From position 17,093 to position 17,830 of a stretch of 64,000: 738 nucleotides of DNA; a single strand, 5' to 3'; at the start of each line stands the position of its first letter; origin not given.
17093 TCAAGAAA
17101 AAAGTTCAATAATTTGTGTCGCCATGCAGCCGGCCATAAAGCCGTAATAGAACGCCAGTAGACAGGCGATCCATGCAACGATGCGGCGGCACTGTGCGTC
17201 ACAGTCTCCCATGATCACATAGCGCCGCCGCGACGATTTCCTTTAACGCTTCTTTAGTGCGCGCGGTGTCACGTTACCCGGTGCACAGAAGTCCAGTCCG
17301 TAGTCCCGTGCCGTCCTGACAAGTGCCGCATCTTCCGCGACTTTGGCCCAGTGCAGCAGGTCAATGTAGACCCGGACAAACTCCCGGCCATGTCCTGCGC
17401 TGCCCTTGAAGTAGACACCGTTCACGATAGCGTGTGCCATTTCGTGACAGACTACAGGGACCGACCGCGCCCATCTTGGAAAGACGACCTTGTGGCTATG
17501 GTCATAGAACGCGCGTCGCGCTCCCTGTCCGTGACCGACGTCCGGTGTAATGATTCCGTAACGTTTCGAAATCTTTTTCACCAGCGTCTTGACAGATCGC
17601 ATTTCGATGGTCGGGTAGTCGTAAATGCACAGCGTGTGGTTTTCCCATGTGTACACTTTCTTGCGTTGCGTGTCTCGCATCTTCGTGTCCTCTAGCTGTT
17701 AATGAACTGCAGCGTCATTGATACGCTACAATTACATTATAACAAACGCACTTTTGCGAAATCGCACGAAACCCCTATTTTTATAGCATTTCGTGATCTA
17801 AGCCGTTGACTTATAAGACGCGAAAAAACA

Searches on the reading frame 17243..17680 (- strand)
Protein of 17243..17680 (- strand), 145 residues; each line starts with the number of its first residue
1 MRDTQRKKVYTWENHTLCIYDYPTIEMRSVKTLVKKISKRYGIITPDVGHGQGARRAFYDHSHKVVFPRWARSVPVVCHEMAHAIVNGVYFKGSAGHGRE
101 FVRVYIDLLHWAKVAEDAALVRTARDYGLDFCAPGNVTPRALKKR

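Call 26: find_encoding_contigs(protein=window:17243-17680:-, flank=5000, max_places=1)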
Protein window:17243-17680:- (145 aa): 7 contigs read that carry it; 1 place shown.
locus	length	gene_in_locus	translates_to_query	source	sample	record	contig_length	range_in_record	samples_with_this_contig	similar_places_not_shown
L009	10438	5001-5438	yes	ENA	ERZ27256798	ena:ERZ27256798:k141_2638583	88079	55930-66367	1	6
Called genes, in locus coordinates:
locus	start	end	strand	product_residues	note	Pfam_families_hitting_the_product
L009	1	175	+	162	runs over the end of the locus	-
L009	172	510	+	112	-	-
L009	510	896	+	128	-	-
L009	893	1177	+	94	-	-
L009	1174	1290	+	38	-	-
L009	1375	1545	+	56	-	-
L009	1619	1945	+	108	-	PF24835:DUF7717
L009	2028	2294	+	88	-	-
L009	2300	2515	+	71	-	-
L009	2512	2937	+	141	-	-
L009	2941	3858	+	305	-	PF26125:AcrVA2-like (weak)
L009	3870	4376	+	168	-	-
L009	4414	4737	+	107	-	-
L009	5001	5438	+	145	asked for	-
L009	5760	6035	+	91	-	-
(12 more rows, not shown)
